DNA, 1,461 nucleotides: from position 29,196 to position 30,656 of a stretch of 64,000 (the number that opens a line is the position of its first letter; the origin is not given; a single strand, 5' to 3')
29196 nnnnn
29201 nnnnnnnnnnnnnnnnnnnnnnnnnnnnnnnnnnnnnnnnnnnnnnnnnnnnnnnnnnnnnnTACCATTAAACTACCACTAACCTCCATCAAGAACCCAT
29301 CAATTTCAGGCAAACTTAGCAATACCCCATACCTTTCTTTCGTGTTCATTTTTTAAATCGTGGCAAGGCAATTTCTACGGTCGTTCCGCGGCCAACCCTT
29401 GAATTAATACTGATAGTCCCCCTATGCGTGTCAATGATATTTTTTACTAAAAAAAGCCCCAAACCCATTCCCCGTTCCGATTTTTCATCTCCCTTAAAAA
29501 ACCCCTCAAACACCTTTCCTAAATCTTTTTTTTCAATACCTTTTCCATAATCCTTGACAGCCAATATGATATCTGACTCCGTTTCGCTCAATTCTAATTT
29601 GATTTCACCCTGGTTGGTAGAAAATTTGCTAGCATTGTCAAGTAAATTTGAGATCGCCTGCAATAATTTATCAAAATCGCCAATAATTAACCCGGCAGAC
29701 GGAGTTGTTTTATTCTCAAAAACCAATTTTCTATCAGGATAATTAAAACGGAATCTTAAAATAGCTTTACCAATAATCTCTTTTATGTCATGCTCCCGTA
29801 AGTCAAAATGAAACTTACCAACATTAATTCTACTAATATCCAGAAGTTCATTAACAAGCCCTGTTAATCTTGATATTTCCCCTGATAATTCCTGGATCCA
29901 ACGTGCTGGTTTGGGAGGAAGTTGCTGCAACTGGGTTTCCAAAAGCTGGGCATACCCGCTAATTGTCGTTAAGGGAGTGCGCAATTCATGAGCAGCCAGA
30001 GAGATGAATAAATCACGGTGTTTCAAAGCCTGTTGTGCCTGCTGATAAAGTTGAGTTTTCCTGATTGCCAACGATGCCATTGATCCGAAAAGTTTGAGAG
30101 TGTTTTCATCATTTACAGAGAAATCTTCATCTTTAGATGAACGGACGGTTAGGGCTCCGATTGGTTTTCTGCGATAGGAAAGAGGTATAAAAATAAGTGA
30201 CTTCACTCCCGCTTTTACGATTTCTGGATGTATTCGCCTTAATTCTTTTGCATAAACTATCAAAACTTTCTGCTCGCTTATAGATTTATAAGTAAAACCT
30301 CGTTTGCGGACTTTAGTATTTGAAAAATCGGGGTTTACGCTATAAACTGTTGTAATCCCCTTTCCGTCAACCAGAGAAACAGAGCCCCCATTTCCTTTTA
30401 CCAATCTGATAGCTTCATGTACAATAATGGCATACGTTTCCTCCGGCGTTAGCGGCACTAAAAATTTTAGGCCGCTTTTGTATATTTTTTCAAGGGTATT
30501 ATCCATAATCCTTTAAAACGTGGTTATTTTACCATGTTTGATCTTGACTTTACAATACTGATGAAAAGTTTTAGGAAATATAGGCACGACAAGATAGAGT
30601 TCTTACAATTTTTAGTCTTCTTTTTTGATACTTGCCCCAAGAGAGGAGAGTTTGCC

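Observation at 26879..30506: Apparently GC-richer block: histidine phosphatase plus P-loop protein translationally coupled to a GAF histidine kinase, convergent with an OmpR regulator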

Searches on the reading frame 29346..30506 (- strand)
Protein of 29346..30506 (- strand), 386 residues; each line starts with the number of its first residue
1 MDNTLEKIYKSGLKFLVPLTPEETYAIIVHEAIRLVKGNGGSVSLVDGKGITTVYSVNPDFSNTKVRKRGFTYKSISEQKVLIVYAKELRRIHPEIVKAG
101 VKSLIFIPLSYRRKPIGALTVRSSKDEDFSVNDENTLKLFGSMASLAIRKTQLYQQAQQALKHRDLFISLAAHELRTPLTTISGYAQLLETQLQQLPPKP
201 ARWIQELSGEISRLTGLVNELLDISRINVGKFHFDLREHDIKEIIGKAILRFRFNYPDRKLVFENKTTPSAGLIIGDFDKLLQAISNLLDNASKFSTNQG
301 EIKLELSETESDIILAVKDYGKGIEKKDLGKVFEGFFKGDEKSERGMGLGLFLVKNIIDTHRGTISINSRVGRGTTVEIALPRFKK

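Call 3: search_protein_families(library=pfam, proteins=[window:29346-30506:-], max_evalue=0.1)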
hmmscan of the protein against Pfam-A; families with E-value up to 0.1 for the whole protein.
window:29346-30506:- (386 aa): 9 families
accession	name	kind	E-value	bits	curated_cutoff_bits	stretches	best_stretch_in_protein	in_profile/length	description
PF02518.31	HATPase_c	-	4.2e-26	92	26.4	1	276-383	1-109/111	Histidine kinase-, DNA gyrase B-, and HSP90-like ATPase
PF00512.31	HisKA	-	2e-16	60.2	26.9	1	164-228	2-64/66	His Kinase A (phospho-acceptor) domain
PF13185.12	GAF_2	-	8.9e-10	39.3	28.6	1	19-148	2-135/136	GAF domain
PF01590.32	GAF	-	7.7e-07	30.2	22.4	1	21-148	2-133/133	GAF domain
PF14501.12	HATPase_c_5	-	6.2e-06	26.5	22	1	281-369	6-90/102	GHKL domain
PF13492.12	GAF_3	-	1.1e-05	26.3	27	1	21-149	2-128/129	GAF domain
PF13581.12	HATPase_c_2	-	3.9e-05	24.1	27.4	1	284-379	39-125/127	Histidine kinase-like ATPase domain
PF13589.12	HATPase_c_3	-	0.0099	16.3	25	1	283-343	5-63/137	Histidine kinase-, DNA gyrase B-, and HSP90-like ATPase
PF16305.10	DUF4947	-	0.059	13.8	25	1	257-327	42-113/169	Domain of unknown function (DUF4947)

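Call 4: search_protein_families(library=ncbifam, proteins=[window:29346-30506:-], max_evalue=0.1)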
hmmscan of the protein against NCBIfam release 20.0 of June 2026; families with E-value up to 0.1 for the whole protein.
window:29346-30506:- (386 aa): 93 families (the best 25 are shown)
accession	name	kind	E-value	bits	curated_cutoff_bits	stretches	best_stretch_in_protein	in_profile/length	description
NF033092.0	HK_WalK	equivalog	3.7e-47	161.2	725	1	158-382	366-593/594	cell wall metabolism sensor histidine kinase WalK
NF046044.1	PnpS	equivalog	6.5e-46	157.1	400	1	162-382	168-390/390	two-component system histidine kinase PnpS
TIGR02966.1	phoR_proteo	equivalog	2.6e-45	154.9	334.2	1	156-379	106-331/333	phosphate regulon sensor histidine kinase PhoR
NF047874.1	MASE3_PAS_HK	subfamily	1.6e-42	146.1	560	1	139-383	384-625/655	MASE3 domain-containing sensor histidine kinase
NF008468.0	PRK11360.1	equivalog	6.3e-39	133.8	646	1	171-385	403-610/616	two-component system sensor histidine kinase AtoS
NF033091.0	HK_VanS_ACDEFG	equivalog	3.6e-37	128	400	1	140-382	50-293/293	vancomycin resistance histidine kinase VanS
NF045911.1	TCSHisKinNblS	equivalog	2.7e-35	121.8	1000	1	164-380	388-617/621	two-component system sensor histidine kinase NblS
NF008312.0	PRK11100.1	equivalog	5.3e-35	121.2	356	1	168-383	260-474/477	two-component system sensor histidine kinase CreC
NF041947.1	LuxQ_Vibrio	equivalog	3.6e-34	117.8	1200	1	155-382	463-695/843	quorum-sensing autoinducer 2 sensor kinase/phosphatase LuxQ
NF033093.1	HK_VicK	exception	4.1e-33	114.7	680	1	161-383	206-435/448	cell wall metabolism sensor histidine kinase VicK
TIGR02956.1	TMAO_torS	equivalog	6e-33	114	676.5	1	152-382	452-681/967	TMAO reductase system sensor histidine kinase/response regulator TorS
NF041880.1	EPS_EpsF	equivalog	1.1e-32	113.2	900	1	159-382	269-492/492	response regulator EpsF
NF006800.0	PRK09303.1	equivalog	1.3e-32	113.2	342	1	152-385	139-379/383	histidine kinase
NF040691.1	MtrAB_MtrB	equivalog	1.6e-32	113.2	450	1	165-384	272-493/507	MtrAB system histidine kinase MtrB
NF045595.1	HK_scytonemin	equivalog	2.6e-32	112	865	1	152-383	403-635/637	scytonemin biosynthesis sensor histidine kinase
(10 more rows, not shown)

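Call 14: find_related_loci(query=window:29346-30506:-, collection=genome_contigs, flank=8000)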
Query window:29346-30506:- (386 aa) in genome_contigs; peptide patterns used: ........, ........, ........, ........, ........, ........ (x = any residue, [..] = any of these).
281 stretches matched a pattern; 44 encode a relative of the query (tblastn E <= 1e-3); 44 distinct loci.
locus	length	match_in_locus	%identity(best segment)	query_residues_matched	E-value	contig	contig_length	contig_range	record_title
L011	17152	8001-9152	44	1-385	7e-108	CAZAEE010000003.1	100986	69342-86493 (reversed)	MAG TPA_asm: uncultured Gammaproteobacteria bacterium isolate SRP200132_co2_487 genome assembly, contig: NODE_63_length_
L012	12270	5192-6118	30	102-384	2e-36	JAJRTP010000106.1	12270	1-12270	MAG: Chloroflexota bacterium isolate Dive96_bin1.73 k141_1058496, whole genome shotgun sequence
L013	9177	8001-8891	28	97-382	2e-34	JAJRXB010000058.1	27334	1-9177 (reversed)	MAG: Chloroflexota bacterium isolate Dive96_bin3.112 k141_712661, whole genome shotgun sequence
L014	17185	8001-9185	27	28-382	2e-33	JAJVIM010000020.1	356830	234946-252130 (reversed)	MAG: Anaerolineae bacterium isolate Bin_81R c_000000000100, whole genome shotgun sequence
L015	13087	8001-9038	28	83-382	3e-32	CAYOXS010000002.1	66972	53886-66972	MAG TPA_asm: uncultured Caldilineaceae bacterium isolate SRP323723_co1_131 genome assembly, contig: NODE_371_length_6697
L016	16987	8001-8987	28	100-382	2e-31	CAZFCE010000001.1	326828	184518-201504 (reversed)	MAG TPA_asm: uncultured Caldilineaceae bacterium isolate binchicken_co20_290 genome assembly, contig: NODE_41_length_326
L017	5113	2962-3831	29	103-382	1e-30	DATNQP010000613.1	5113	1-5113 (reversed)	MAG TPA_asm: Leptolyngbyaceae cyanobacterium isolate SMAG_U16510 k141_1401197, whole genome shotgun sequence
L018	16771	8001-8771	31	133-382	8e-30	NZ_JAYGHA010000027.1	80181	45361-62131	Anabaena sp. UHCC 0451 scaffold00027__length=80181, whole genome shotgun sequence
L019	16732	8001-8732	35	150-382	6e-29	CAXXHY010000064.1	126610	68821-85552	MAG: Desulfovibrionaceae bacterium isolate 0e13dead-c97d-465e-96e4-3b16588dd403 genome assembly, contig: contig_64, whol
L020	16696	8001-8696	33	150-382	1e-28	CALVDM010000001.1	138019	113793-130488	MAG: uncultured Bacteroidales bacterium isolate BRZ_PT__bin109 genome assembly, contig: BRZ_PT__NODE_199_length_138019_c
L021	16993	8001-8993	27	100-385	8e-27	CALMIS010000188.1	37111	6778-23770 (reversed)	MAG TPA_asm: uncultured Chloroflexi bacterium isolate SRR2107183_bin.79_CONCOCT_v1.1_MAG genome assembly, contig: ERZ794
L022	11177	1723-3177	28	98-382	4e-26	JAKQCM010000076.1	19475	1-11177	MAG: Chloroflexota bacterium isolate USCA_metabat.78 k141_636290, whole genome shotgun sequence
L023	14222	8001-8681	30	156-376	2e-22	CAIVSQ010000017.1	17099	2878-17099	MAG: uncultured Anaerolineae bacterium isolate Loclat_bin-05256 genome assembly, contig: bin-05256:017/612, whole genome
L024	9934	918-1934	29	57-382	3e-29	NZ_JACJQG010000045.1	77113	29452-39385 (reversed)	Calothrix anomala FACHB-343 contig45, whole genome shotgun sequence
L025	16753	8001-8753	29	137-385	1e-21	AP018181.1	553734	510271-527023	Nostoc carneum NIES-2107 plasmid plasmid1 DNA, nearly complete genome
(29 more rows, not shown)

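Call 23: search_protein_families(library=pfam, proteins=[L011:9154-10293:+, L011:7114-8016:+, L011:5743-6690:+], max_evalue=0.1)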
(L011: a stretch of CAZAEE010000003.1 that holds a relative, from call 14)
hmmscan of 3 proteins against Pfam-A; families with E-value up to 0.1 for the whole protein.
L011:9154-10293:+ (379 aa): 0 families

L011:7114-8016:+ (300 aa): 0 families

L011:5743-6690:+ (315 aa): 0 families

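Call 24: find_related_loci(query=A1, collection=metagenome_contigs, flank=7000)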
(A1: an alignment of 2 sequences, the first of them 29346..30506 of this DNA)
Query A1 (386 aa) in metagenome_contigs; peptide patterns used: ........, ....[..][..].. (x = any residue, [..] = any of these).
226 stretches matched a pattern; 5 encode a relative of the query (tblastn E <= 1e-3); 5 distinct loci.
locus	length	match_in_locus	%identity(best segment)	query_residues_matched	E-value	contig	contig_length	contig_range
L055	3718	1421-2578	100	1-386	0e+0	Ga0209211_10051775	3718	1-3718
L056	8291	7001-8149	48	2-385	4e-114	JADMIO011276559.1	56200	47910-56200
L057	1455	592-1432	51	2-306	1e-63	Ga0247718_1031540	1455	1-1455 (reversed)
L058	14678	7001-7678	26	158-383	9e-22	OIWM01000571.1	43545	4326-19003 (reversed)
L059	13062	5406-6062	28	167-381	8e-16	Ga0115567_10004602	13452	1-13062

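Call 27: find_homologous_proteins(query=L011:9154-10293:+, max_evalue=0.001)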
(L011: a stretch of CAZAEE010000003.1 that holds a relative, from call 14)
Query L011:9154-10293:+ (379 aa): 1 proteins with E <= 0.001 among 3302 candidates.
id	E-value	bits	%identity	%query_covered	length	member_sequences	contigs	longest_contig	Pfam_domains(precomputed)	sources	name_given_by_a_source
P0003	2.6e-251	851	100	100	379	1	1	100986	-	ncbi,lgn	-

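Call 29: list_cluster_members(proteins=[P0001, P0002, window:29346-30506:-, window:26879-27586:+, P0003])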
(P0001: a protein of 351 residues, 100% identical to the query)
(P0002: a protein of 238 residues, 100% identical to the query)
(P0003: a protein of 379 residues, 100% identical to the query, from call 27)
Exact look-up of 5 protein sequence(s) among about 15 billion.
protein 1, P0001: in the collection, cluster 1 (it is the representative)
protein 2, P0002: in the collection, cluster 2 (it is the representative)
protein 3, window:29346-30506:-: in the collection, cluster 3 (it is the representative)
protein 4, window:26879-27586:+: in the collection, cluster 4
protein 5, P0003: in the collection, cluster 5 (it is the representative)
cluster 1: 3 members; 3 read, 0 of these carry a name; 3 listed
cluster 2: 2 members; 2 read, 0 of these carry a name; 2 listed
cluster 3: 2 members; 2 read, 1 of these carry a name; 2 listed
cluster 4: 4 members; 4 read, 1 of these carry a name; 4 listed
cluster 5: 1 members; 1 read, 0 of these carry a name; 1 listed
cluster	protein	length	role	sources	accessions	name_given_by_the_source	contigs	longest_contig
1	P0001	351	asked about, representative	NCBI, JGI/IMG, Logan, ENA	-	-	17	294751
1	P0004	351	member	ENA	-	-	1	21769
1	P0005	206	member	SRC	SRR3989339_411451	-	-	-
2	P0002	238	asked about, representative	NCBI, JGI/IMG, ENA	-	-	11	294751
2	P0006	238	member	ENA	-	-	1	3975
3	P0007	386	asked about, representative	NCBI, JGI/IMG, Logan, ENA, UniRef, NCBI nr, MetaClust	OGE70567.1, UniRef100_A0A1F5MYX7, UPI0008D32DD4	hypothetical protein A2617_03390 [Candidatus Daviesbacteria bacterium RIFOXYD1_FULL_41_10] | histidine kinase n=1 Tax=Candidatus Daviesbacteria bacterium RIFOXYD1_FULL_41_10 ... | MAG: hypothetical protein A2617_03390 [Candidatus Daviesbacteria bacterium ...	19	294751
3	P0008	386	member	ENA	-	-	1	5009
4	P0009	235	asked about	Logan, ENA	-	-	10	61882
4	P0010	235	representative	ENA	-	-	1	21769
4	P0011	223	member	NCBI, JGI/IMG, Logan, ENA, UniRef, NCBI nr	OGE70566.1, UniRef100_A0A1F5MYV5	hypothetical protein A2617_03375 [Candidatus Daviesbacteria bacterium RIFOXYD1_FULL_41_10] | DNA-binding response regulator n=1 Tax=Candidatus Daviesbacteria bacterium ... | MAG: hypothetical protein A2617_03375 [Candidatus Daviesbacteria bacterium ...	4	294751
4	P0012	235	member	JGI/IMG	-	-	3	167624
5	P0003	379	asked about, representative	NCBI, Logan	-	-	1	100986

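Call 30: search_protein_families(library=pfam, proteins=[P0003], max_evalue=10)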
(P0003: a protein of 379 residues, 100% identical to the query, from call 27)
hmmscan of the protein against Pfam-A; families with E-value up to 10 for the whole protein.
P0003 (379 aa): 1 family
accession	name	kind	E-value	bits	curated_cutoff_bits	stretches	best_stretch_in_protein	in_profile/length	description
PF11974.14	bMG3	-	0.18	12.2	34.9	1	185-233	39-85/103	Bacterial alpha-2-macroglobulin MG3 domain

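Call 45: search_protein_families(library=padloc, proteins=[P0003, L011:7114-8016:+], max_evalue=1)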
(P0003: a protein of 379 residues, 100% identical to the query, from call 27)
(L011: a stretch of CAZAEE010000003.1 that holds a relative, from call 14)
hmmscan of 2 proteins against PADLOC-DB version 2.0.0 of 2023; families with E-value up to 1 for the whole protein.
P0003 (379 aa): 0 families

L011:7114-8016:+ (300 aa): 0 families

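Call 46: search_protein_families(library=phrogs, proteins=[P0003, L011:7114-8016:+], max_evalue=1)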
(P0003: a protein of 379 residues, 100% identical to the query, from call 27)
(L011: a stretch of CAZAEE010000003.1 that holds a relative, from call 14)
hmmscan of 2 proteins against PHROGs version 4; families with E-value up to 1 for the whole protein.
P0003 (379 aa): 2 families
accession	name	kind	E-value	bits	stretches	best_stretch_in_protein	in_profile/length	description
phrog_27110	-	unknown function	0.051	14.7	1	204-254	14-61/94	-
phrog_37410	-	unknown function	0.24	12.3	0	30-66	31-67/70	-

L011:7114-8016:+ (300 aa): 1 family
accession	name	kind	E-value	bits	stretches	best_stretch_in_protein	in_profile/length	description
phrog_24156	-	unknown function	0.17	13.2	1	221-282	24-82/96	-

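Call 64: find_related_loci(query=A1, collection=viral_contigs, flank=7000)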
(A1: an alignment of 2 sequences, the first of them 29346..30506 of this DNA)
Query A1 (386 aa) in viral_contigs; peptide patterns used: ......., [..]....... (x = any residue, [..] = any of these).
54 stretches matched a pattern, but none encodes a relative of the query by tblastn (E <= 1e-3).

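Call 73: search_solved_structures(query=P0003, max_evalue=10, show_alignments=2)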
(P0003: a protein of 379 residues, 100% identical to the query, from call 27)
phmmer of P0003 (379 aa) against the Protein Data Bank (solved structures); distinct sequences matched with E-value up to 10: 2.
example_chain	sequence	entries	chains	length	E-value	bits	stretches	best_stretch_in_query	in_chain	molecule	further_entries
3ghd_A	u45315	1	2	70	0.85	12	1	200-243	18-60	a cystathionine beta-synthase domain protein fused to a Zn-ribbon-like domain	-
4xv0_A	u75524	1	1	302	1.5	11.1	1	38-98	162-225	Beta-xylanase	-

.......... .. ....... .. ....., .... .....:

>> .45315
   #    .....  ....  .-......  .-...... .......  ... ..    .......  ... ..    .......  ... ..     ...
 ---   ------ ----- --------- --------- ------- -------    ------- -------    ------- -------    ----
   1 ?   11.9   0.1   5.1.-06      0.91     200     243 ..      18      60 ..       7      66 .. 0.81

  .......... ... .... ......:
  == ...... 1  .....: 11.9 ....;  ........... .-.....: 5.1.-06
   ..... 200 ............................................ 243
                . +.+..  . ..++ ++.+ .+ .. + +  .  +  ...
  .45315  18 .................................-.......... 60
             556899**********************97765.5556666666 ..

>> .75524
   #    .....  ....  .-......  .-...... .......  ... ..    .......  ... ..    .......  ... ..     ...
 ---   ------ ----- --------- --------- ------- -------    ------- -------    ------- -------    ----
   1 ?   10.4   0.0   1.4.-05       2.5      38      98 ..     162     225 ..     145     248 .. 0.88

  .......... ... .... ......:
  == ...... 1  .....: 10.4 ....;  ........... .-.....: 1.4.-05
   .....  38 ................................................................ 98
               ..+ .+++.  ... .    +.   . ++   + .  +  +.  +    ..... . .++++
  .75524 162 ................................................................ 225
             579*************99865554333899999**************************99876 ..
